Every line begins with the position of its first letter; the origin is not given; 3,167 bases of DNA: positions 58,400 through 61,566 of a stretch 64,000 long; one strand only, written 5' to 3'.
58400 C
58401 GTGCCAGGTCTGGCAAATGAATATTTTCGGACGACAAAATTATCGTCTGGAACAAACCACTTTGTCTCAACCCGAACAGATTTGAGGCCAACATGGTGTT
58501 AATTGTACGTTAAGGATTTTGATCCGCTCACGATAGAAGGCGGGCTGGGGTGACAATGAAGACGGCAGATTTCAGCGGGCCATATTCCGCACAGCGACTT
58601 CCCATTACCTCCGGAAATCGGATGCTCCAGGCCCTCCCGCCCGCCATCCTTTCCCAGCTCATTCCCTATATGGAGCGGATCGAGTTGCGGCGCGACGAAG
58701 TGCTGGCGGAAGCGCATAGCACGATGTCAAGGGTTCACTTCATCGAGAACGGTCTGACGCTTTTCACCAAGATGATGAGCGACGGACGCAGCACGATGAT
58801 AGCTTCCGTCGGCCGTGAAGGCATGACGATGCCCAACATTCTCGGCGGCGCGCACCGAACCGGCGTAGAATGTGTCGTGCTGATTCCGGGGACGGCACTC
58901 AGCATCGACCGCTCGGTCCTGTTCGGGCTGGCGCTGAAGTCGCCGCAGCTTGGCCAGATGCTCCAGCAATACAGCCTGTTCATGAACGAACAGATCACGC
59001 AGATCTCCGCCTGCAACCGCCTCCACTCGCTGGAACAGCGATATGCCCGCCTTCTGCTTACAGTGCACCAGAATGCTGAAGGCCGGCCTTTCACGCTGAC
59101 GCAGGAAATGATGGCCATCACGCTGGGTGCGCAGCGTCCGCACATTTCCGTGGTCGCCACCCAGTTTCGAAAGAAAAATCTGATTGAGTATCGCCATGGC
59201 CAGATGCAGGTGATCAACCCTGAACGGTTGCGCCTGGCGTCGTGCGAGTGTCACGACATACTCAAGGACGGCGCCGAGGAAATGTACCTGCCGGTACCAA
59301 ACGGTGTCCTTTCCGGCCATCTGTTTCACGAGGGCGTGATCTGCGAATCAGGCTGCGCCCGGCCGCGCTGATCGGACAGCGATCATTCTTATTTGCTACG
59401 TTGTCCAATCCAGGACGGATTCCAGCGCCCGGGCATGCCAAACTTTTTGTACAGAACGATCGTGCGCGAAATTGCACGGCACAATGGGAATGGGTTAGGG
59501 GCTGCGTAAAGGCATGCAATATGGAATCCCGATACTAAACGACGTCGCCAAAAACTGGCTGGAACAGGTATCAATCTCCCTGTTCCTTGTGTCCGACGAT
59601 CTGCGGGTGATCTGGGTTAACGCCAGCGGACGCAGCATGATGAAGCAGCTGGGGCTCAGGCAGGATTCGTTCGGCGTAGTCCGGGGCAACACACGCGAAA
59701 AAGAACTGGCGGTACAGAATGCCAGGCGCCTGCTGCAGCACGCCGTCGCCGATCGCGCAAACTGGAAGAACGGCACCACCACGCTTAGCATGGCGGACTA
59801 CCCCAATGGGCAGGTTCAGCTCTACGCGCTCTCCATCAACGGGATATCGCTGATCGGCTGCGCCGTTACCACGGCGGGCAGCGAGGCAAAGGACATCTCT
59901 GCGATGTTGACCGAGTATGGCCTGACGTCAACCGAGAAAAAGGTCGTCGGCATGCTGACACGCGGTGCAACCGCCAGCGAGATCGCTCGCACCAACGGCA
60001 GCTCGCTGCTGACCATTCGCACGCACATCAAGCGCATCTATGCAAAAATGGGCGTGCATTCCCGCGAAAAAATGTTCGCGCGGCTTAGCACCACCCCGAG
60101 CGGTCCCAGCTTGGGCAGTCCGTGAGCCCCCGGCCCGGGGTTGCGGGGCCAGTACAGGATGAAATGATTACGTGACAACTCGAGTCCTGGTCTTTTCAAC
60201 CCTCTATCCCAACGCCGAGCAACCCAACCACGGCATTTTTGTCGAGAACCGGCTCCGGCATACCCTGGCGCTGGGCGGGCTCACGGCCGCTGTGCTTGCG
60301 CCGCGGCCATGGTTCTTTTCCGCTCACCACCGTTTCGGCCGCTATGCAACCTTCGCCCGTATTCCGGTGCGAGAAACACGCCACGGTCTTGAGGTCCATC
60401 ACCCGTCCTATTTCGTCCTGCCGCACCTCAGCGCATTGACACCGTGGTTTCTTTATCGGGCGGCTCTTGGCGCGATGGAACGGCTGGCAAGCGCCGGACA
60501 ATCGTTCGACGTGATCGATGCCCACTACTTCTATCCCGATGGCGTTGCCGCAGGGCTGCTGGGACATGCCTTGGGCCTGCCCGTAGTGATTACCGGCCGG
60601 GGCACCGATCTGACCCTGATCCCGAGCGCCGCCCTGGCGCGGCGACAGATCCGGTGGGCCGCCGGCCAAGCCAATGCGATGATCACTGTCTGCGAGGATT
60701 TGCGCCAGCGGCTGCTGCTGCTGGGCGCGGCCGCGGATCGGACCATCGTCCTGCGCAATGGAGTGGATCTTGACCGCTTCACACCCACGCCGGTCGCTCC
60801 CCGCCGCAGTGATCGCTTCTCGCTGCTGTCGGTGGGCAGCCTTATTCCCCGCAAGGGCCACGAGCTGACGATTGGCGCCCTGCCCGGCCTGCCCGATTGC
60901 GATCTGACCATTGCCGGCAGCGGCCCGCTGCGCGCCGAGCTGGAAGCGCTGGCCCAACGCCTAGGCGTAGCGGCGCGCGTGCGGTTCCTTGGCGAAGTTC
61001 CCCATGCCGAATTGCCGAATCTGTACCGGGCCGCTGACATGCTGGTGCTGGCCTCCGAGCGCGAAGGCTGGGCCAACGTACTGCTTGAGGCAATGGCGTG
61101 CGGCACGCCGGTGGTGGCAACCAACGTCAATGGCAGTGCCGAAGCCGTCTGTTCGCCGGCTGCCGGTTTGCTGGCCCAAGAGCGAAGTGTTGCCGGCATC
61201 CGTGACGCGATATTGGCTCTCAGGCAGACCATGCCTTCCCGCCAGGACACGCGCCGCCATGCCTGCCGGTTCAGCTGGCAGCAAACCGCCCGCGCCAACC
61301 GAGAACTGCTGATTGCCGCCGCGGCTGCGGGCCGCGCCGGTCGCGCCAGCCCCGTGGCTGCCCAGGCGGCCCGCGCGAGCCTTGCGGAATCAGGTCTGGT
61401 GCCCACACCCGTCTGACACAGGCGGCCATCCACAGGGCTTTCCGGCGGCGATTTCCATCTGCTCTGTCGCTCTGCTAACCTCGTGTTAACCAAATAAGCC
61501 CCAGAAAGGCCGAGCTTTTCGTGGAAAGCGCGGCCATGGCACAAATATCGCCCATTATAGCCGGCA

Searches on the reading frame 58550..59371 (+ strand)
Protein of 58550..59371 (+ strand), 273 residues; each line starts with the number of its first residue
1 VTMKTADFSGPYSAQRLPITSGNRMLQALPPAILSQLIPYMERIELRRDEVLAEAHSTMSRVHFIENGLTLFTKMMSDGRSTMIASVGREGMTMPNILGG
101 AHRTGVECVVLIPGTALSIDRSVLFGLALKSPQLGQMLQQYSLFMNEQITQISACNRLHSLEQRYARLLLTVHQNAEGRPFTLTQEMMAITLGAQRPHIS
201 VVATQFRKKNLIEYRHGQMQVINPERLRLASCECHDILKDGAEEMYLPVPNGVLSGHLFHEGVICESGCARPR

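Call 9: search_protein_families(library=pfam, proteins=[window:58550-59371:+], max_evalue=0.001)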
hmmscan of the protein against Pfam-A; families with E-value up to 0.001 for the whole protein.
window:58550-59371:+ (273 aa): 1 family
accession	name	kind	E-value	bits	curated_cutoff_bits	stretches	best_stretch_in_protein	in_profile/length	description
PF13545.12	HTH_Crp_2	-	5.5e-11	42.7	27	1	163-228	1-68/70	Crp-like helix-turn-helix domain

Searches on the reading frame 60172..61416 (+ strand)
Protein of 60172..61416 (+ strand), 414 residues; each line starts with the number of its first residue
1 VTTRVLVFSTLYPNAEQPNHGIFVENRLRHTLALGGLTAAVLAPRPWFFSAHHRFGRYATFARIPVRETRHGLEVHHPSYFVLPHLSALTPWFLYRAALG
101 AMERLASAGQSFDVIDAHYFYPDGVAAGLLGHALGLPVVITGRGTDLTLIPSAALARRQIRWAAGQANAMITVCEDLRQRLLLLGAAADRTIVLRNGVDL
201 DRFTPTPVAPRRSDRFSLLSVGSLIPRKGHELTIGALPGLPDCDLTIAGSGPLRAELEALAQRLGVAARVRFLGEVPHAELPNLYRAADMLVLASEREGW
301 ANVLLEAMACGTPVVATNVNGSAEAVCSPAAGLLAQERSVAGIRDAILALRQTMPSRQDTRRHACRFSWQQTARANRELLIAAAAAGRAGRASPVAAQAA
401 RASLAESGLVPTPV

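Call 9: search_protein_families(library=pfam, proteins=[window:60172-61416:+], max_evalue=0.001)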
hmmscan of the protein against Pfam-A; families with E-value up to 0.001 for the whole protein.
window:60172-61416:+ (414 aa): 6 families
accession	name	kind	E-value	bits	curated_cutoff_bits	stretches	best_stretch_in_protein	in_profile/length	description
PF00534.26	Glycos_transf_1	-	6e-35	120.7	26.4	1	212-361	12-166/172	Glycosyl transferases group 1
PF13692.12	Glyco_trans_1_4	-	3.3e-31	108.9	27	1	217-350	3-139/142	Glycosyl transferases group 1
PF13439.12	Glyco_transf_4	-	1.1e-14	55.2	28.5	1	80-202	43-170/170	Glycosyltransferase Family 4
PF13579.12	Glyco_trans_4_4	-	5.1e-10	40.4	29.7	1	67-197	34-158/158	Glycosyl transferase 4-like domain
PF20706.3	GT4-conflict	-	3.5e-07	30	26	1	163-340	143-333/385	Family 4 Glycosyltransferase in conflict systems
PF13524.12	Glyco_trans_1_2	-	1.6e-06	28.6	25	1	234-324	6-87/144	Glycosyl transferase-like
